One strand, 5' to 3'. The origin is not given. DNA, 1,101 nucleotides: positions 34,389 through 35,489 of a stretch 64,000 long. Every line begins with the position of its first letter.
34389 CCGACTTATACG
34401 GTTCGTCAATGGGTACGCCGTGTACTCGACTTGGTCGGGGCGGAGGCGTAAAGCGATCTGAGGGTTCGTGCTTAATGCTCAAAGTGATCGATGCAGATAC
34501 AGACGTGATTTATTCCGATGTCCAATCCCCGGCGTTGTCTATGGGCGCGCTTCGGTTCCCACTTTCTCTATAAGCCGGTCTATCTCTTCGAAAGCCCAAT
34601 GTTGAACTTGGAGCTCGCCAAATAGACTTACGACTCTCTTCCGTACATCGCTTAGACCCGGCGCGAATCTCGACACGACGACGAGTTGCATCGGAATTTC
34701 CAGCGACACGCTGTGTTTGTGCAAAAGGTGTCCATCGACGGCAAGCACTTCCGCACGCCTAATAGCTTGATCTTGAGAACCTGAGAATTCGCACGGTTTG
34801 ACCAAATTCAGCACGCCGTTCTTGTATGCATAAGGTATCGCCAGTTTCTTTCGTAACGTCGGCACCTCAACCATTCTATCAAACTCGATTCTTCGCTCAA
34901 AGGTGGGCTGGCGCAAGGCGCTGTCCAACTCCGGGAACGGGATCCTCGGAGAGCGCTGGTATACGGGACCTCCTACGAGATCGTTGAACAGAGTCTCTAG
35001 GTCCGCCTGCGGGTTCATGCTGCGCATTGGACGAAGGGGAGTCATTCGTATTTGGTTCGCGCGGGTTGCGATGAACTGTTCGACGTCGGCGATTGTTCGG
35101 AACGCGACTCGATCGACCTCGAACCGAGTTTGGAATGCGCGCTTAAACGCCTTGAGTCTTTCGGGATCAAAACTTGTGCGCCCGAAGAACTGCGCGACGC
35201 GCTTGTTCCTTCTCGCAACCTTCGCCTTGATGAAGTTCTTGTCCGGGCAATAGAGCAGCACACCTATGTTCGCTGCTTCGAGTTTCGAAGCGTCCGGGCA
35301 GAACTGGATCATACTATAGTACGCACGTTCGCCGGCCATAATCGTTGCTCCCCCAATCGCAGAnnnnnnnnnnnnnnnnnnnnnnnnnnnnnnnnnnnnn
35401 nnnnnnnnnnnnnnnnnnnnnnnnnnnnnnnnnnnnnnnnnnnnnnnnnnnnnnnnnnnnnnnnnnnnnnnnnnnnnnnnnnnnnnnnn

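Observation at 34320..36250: Low-GC two-gene cassette (HipA-like kinase + DUF3037-like protein) wedged between ahcY and ppdK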

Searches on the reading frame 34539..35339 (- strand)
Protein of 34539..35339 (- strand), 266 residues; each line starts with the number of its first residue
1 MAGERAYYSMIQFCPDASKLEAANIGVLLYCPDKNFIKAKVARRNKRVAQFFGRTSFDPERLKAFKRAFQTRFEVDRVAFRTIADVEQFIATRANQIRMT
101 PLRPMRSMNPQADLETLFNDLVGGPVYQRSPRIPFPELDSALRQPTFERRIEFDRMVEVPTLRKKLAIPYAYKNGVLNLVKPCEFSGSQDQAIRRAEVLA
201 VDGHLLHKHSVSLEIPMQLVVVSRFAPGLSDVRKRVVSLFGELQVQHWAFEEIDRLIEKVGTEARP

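Call 3: search_protein_families(library=pfam, proteins=[window:34539-35339:-], max_evalue=1)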
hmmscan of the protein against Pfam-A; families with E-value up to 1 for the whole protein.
window:34539-35339:- (266 aa): 2 families
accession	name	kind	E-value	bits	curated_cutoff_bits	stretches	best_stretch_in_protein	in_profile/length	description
PF11236.13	DUF3037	-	5.6e-17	62.5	22.6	1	8-122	1-118/118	Protein of unknown function (DUF3037)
PF20686.2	CsoSCA_cat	-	0.086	12.7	21.5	1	201-264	20-74/236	Carboxysome Shell Carbonic Anhydrase, catalytic domain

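Call 4: search_protein_families(library=ncbifam, proteins=[window:34539-35339:-], max_evalue=1)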
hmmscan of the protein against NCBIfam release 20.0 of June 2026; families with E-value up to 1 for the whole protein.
window:34539-35339:- (266 aa): 1 family
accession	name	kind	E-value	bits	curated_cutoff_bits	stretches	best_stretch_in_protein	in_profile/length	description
NF012000.0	PRK15456.1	equivalog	0.039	14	189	0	189-212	17-43/142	universal stress protein UspG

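Call 5: search_protein_families(library=padloc, proteins=[window:34539-35339:-], max_evalue=1)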
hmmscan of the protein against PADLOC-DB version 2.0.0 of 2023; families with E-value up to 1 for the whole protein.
window:34539-35339:- (266 aa): 2 families
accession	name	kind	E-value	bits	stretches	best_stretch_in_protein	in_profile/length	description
PDLC04767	PDC-M66B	-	2.2e-13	48.3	1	7-222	5-230/281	-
PDLC01013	Csm3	-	0.054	10.4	1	40-119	528-609/650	Csm3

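Call 6: search_protein_families(library=phrogs, proteins=[window:34539-35339:-], max_evalue=1)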
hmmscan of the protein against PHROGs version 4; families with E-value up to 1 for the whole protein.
window:34539-35339:- (266 aa): 4 families
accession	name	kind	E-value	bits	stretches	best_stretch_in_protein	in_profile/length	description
phrog_5137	-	unknown function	1.2e-16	62.4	1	7-189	6-199/279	-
phrog_7610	-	unknown function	0.0012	19.8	1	7-103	5-96/245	-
phrog_14695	-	unknown function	0.038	14.3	1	8-64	20-77/289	-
phrog_20207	-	unknown function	0.46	11.6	0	231-259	10-38/49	-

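Call 18: find_homologous_proteins(query=window:34539-35339:-, max_evalue=0.001)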
Query window:34539-35339:- (266 aa): 61 proteins with E <= 0.001 among 757 candidates.
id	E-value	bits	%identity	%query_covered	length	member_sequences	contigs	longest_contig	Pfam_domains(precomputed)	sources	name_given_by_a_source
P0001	4.5e-166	569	100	97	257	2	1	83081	PF11236.14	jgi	jgi:hypothetical protein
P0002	1.5e-100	354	60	100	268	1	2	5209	PF11236.14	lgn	-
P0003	5.6e-97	342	58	100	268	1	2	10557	PF11236.14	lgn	-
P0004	1.9e-87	311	55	100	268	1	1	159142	PF11236.14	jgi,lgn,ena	-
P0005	3.1e-85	304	58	89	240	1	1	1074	PF11236.14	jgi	jgi:hypothetical protein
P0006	2.2e-71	258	48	100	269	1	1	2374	PF11236.14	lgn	-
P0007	3.4e-68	248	46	98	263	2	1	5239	PF11236.14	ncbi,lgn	-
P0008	5.2e-65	238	47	99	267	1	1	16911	PF11236.14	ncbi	-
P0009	1.3e-61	226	44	99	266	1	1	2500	PF11236.14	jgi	-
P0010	2.9e-61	225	45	98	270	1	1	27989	PF11236.14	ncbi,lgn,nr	ncbi:MAG: DUF3037 domain-containing protein [Phycisphaerae bacterium]|nr:DUF3037 domain-containing p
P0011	6.6e-60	221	44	99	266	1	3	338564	PF11236.14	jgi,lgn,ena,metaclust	metaclust:\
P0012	2.1e-59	219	43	99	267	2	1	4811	PF11236.14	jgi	jgi:hypothetical protein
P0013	4.1e-59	218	45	99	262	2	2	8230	PF11236.14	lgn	-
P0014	2.1e-56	209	42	100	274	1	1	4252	PF11236.14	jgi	jgi:hypothetical protein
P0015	7.2e-55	204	43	98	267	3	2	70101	PF11236.14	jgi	jgi:hypothetical protein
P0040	3.1e-46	176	34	98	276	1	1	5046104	PF11236.14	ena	-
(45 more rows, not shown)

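Call 19: find_encoding_contigs(protein=P0004, flank=6000, max_places=2)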
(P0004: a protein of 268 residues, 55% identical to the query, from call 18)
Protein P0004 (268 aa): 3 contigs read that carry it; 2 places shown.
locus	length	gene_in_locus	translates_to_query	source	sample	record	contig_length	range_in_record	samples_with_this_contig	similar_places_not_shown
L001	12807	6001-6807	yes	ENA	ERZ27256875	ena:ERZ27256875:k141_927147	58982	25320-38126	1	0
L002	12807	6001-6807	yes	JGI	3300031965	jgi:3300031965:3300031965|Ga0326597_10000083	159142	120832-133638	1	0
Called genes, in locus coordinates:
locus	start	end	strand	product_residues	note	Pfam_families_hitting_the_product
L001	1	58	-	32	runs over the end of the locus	-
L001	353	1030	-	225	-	-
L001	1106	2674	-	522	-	-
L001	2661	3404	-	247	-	PF07638:Sigma70_ECF, PF04542:Sigma70_r2, PF08281:Sigma70_r4_2, PF04545:Sigma70_r4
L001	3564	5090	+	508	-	PF05221:AdoHcyase, PF00670:AdoHcyase_NAD, PF02826:2-Hacid_dh_C, PF05221:AdoHcyase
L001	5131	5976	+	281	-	PF20613:HipA_2 (weak)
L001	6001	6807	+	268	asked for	PF11236:DUF3037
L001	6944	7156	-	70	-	PF18929:DUF5678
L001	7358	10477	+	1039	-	PF01326:PPDK_N, PF00391:PEP-utilizers, PF02896:PEP-utilizers_C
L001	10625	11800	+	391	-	PF13784:Fic_N, PF02661:Fic, PF11972:HTH_13 (weak)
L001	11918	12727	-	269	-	PF00753:Lactamase_B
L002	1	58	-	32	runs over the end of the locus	-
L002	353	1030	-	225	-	-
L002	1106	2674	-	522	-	-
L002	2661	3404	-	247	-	PF07638:Sigma70_ECF, PF04542:Sigma70_r2, PF08281:Sigma70_r4_2, PF04545:Sigma70_r4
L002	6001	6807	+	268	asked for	PF11236:DUF3037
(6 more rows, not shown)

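Call 20: find_encoding_contigs(protein=P0011, flank=6000, max_places=2)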
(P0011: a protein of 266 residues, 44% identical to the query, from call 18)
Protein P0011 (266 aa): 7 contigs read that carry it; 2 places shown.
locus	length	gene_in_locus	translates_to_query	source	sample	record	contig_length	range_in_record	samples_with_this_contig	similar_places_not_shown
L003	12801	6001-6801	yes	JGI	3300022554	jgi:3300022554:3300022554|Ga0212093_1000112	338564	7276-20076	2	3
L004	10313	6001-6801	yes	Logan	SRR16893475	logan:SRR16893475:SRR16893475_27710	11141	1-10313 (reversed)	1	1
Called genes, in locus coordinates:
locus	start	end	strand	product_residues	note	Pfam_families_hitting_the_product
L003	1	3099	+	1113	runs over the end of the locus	PF25120:DUF7814 (weak), PF20473:MmeI_Mtase (faint), PF07669:Eco57I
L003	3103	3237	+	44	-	-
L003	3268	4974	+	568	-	PF11398:DUF2813 (faint), PF13175:AAA_15, PF13304:AAA_21, PF13175:AAA_15, PF20469:OLD-like_TOPRIM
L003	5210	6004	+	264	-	PF20613:HipA_2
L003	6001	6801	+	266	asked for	PF11236:DUF3037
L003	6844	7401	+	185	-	PF02481:DNA_processg_A (weak)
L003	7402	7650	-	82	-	PF09954:DUF2188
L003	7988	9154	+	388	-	-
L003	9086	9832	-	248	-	-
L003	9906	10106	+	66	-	-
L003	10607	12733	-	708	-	PF00128:Alpha-amylase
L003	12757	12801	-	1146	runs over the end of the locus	PF00873:ACR_tran, PF03176:MMPL, PF00873:ACR_tran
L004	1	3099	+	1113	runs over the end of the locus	PF25120:DUF7814 (weak), PF20473:MmeI_Mtase (faint), PF07669:Eco57I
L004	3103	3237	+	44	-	-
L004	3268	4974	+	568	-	PF11398:DUF2813 (faint), PF13175:AAA_15, PF13304:AAA_21, PF13175:AAA_15, PF20469:OLD-like_TOPRIM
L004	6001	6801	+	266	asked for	PF11236:DUF3037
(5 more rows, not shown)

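Call 21: find_encoding_contigs(protein=P0040, flank=6000, max_places=2)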
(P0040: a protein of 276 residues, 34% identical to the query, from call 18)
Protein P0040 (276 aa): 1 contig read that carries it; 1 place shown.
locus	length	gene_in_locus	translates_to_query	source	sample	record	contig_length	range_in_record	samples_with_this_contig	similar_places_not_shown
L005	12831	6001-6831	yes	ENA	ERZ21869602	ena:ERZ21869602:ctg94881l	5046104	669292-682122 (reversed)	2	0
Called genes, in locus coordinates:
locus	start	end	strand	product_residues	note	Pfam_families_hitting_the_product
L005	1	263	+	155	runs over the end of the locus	-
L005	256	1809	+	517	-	PF12161:HsdM_N, PF02384:N6_Mtase, PF01170:UPF0020, PF20473:MmeI_Mtase (faint)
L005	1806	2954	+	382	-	PF01420:Methylase_S (faint)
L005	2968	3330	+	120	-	PF10711:DUF2513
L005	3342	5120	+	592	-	-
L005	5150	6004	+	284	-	PF20613:HipA_2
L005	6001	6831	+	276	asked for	PF11236:DUF3037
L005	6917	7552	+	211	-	-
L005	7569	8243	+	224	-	PF26887:Phage_T4_End_IV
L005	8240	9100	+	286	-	-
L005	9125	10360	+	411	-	-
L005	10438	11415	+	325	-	PF06067:DUF932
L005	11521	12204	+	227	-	PF00149:Metallophos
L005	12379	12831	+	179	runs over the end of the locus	-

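Call 24: find_encoding_contigs(protein=P0003, flank=8000, max_places=2)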
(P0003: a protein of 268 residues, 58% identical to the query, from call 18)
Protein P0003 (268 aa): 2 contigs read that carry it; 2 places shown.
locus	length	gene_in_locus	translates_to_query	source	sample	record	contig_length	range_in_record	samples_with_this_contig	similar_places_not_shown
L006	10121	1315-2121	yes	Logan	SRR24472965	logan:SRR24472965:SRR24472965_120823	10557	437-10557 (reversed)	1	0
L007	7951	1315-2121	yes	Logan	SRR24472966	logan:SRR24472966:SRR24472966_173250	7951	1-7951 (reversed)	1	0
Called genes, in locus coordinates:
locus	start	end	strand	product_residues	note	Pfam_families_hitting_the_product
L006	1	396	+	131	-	?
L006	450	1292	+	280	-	PF20613:HipA_2 (weak)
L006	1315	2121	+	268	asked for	PF11236:DUF3037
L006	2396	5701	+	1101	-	-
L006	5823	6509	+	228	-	PF04542:Sigma70_r2 (weak)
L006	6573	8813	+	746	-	PF00069:Pkinase, PF07714:PK_Tyr_Ser-Thr, PF03109:ABC1 (weak), PF13428:TPR_14 (faint), PF17874:TPR_MalT, PF24885:TPR_NPHP3 (weak), PF13424:TPR_12, PF13424:TPR_12, +7 more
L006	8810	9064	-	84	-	-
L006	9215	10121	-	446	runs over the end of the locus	?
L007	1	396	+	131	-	?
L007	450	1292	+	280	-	PF20613:HipA_2 (weak)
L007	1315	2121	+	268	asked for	PF11236:DUF3037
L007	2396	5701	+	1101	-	-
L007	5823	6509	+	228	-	PF04542:Sigma70_r2 (weak)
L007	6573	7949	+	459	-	?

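Call 25: find_encoding_contigs(protein=P0002, flank=8000, max_places=2)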
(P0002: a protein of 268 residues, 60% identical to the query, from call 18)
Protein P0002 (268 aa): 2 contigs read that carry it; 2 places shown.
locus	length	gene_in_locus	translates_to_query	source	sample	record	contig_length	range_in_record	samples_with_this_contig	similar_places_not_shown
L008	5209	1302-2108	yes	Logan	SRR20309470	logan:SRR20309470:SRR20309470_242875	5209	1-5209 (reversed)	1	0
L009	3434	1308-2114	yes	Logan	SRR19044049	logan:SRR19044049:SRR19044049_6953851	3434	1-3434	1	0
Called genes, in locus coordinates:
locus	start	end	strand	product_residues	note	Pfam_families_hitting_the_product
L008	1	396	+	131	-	?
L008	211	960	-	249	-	-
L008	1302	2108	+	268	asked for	PF11236:DUF3037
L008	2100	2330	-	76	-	PF18929:DUF5678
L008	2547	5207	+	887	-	?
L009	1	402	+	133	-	?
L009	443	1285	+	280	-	PF20613:HipA_2 (weak)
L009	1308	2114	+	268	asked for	PF11236:DUF3037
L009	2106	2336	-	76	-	PF18929:DUF5678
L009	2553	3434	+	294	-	?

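Call 29: find_related_loci(query=A1, collection=genome_contigs, flank=8000)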
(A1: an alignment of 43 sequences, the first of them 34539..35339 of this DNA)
Query A1 (266 aa) in genome_contigs; peptide patterns used: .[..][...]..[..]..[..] (x = any residue, [..] = any of these).
149 stretches matched a pattern; 143 encode a relative of the query (tblastn E <= 1e-3); the best 80 are kept; 80 distinct loci.
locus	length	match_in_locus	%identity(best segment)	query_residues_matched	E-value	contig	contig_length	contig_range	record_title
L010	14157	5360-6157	47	1-264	3e-70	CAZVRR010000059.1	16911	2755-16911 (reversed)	MAG TPA_asm: uncultured Planctomycetales bacterium isolate binchicken_co115_36 genome assembly, contig: NODE_5354_length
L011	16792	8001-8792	45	1-260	6e-67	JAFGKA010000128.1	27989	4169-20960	MAG: Phycisphaerae bacterium isolate Zod_Metabat.304 k87_2358312, whole genome shotgun sequence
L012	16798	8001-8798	43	1-264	9e-66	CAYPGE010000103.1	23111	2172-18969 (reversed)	MAG TPA_asm: uncultured Pirellulaceae bacterium isolate binchicken_co111_480 genome assembly, contig: NODE_4500_length_2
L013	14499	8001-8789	42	5-264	2e-64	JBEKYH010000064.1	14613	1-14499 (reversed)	MAG: Tepidisphaeraceae bacterium isolate SPRUCE 670 SPRUCE_670_64, whole genome shotgun sequence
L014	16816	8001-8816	41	1-266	2e-64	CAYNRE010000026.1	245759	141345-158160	MAG TPA_asm: uncultured Pirellulales bacterium isolate binchicken_co200_123 genome assembly, contig: k141_319816, whole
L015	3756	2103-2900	42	1-264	3e-61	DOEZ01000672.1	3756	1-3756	MAG TPA_asm: Planctomycetaceae bacterium isolate UBA11386 contig_70329, whole genome shotgun sequence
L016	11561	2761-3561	40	1-266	2e-60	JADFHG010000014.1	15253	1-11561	MAG: Planctomycetota bacterium isolate B33T1L10 B33T1L10_NODE5855, whole genome shotgun sequence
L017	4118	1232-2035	38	1-264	1e-60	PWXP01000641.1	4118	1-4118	MAG: Planctomycetaceae bacterium isolate CSSed11_97R1 CS-Sed11-C52898, whole genome shotgun sequence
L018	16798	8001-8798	40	1-264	6e-60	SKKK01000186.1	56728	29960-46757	MAG: Planctomycetaceae bacterium isolate CSSed162cmA_153 CSSed16-2cmA-368, whole genome shotgun sequence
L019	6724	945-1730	38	5-265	1e-59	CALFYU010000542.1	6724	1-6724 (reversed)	MAG TPA_asm: uncultured Planctomycetaceae bacterium isolate SRR7515931_bin.100_CONCOCT_v1.1_MAG genome assembly, contig:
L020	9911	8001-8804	40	1-264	1e-59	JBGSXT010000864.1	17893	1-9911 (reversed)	MAG: Mariniblastus sp. isolate JTS-RE72 k141_6742399, whole genome shotgun sequence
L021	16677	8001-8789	40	6-265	3e-59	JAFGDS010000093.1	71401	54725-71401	MAG: Pirellulales bacterium isolate Zod_Metabat.1184 k87_8319831, whole genome shotgun sequence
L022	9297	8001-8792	42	1-265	2e-58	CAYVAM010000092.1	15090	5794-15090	MAG TPA_asm: uncultured Anaerolineales bacterium isolate binchicken_co211_313 genome assembly, contig: NODE_2585_length_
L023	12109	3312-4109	39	1-265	1e-57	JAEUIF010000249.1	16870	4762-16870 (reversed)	MAG: Planctomycetia bacterium isolate new MAG-36 k141_788964, whole genome shotgun sequence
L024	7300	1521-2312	43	1-260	2e-57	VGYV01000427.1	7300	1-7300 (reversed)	MAG: Planctomycetota bacterium isolate M_DeepCast_400m_m2_195 M_DeepCast_400m_m2_195_Ga0194112_10021424, whole genome sh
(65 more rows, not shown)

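Call 43: search_solved_structures(query=A1, max_evalue=10, show_alignments=1)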
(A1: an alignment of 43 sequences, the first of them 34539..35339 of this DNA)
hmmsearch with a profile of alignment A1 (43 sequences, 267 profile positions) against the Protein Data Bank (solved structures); distinct sequences matched with E-value up to 10: 5.
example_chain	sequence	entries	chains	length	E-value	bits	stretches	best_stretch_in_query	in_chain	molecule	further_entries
9m06_A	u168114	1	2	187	0.064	16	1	35-93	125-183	Outer membrane lipoprotein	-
9m08_A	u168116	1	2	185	0.082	15.7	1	35-93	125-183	Quorum-sensing regulator protein G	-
7x6f_A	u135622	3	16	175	0.19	14.5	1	35-93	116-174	Quorum-sensing regulator protein G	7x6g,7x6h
2iak_A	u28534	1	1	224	0.41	13.4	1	58-143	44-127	Bullous pemphigoid antigen 1, isoform 5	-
9fm7_A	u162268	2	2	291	1.4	11.6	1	189-260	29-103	NAD(P)-dependent oxidoreductase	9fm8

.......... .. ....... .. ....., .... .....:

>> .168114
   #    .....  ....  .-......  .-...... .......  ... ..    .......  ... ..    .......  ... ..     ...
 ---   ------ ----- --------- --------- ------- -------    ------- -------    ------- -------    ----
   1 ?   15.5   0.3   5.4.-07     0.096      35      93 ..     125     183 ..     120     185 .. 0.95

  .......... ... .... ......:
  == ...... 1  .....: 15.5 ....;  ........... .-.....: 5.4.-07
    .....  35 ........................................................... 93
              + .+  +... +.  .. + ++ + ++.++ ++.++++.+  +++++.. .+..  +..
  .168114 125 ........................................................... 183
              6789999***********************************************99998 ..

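Call 48: predict_structure(alignment_id=A1)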
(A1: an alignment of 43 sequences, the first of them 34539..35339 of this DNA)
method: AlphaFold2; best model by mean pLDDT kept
length: 266 residues; sequences in the alignment: 43
mean_pLDDT: 88.7   pTM: 0.56
mean pLDDT of the five models: 88.7, 88.4, 87.3, 87.0, 86.9
residues with pLDDT >= 90: 153; 70-90: 102; 50-70: 11; < 50: 0
segments of 3 or more residues with pLDDT < 50: none
pLDDT, mean of each block of 10 residues (from residue 1): 88 83 92 90 86 83 82 76 84 77 93 93 75 77 92 91 90 97 92 95 95 91 92 95 97 96 93
secondary structure, 60 per line:
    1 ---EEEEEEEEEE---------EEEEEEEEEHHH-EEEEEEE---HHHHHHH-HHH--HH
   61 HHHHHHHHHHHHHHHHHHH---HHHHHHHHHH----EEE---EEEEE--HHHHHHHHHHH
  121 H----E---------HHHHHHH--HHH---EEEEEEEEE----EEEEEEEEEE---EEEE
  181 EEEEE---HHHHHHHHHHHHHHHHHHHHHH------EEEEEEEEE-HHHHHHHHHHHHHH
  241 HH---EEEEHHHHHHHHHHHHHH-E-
elements in order: E4-13 E23-31 E36-42 H46-52 H59-79 H83-92 E97-99 E103-107 H110-121 H136-142 E151-159 E164-173 E177-185 H189-210 E217-225 H227-242 E246-249 H250-263

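Call 60: search_protein_families(library=padloc, alignment_id=A3, max_evalue=0.00001)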
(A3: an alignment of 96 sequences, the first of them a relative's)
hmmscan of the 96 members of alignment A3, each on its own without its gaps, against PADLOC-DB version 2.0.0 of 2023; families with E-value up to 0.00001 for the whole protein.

A. member 1, L010:3620-4327:+ (235 aa): 0 families

B. families by the number of members that match (of 96 scanned): 388 families (the first 25 are shown)
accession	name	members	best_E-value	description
PDLC03624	REase_MTase_IIG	7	2.7e-12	Type IIG restriction enzyme-methyltransferase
PDLC03179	Specificity_I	6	1.2e-100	Type I specificity subunit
PDLC03096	Specificity_I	6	7.3e-95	Type I specificity subunit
PDLC03127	Specificity_I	6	6.8e-91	Type I specificity subunit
PDLC03169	Specificity_I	6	1.4e-77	Type I specificity subunit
PDLC03176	Specificity_I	6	8.3e-76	Type I specificity subunit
PDLC03107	Specificity_I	6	1.4e-75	Type I specificity subunit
PDLC03189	Specificity_I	6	3.2e-75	Type I specificity subunit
PDLC03109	Specificity_I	6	2.7e-66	Type I specificity subunit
PDLC03162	Specificity_I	6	3.1e-66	Type I specificity subunit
PDLC03100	Specificity_I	6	2.3e-59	Type I specificity subunit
PDLC03069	Specificity_I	6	5e-59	Type I specificity subunit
PDLC04137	mad5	6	2.6e-56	mads_5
PDLC03076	Specificity_I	6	4.8e-56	Type I specificity subunit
PDLC03079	Specificity_I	6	1.4e-55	Type I specificity subunit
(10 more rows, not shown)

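Call 61: search_protein_families(library=pfam, alignment_id=A3, max_evalue=0.00001)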
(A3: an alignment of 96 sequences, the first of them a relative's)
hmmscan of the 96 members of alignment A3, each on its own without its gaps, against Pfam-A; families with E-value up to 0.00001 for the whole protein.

A. member 1, L010:3620-4327:+ (235 aa): 0 families

B. families by the number of members that match (of 96 scanned): 79 families (the first 25 are shown)
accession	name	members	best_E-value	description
PF01420.25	Methylase_S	6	5.4e-19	Type I restriction modification DNA specificity domain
PF04851.21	ResIII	5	5.7e-23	Type III restriction enzyme, res subunit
PF00271.37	Helicase_C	4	1.2e-17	Helicase conserved C-terminal domain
PF00270.35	DEAD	4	1.1e-16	DEAD/DEAH box helicase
PF02384.22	N6_Mtase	3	3.7e-58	N-6 DNA Methylase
PF00176.29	SNF2-rel_dom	3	2.5e-18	SNF2-related domain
PF12161.14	HsdM_N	3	1.3e-11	HsdM N-terminal domain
PF14833.11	NAD_binding_11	2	2.1e-34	NAD-binding of NADP-dependent 3-hydroxyisobutyrate dehydrogenase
PF01555.25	N6_N4_Mtase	2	1.1e-24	DNA methylase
PF07669.17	Eco57I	2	1.3e-15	Eco57I restriction-modification methylase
PF13231.12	PMT_2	2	4.4e-15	Dolichyl-phosphate-mannose-protein mannosyltransferase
PF01170.24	UPF0020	2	6.1e-08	RMKL-like, methyltransferase domain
PF12029.13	DUF3516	1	1.4e-134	Domain of unknown function (DUF3516)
PF12831.13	FAD_oxidored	1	7.4e-98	FAD dependent oxidoreductase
PF01008.23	IF-2B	1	6.2e-87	Initiation factor 2 subunit family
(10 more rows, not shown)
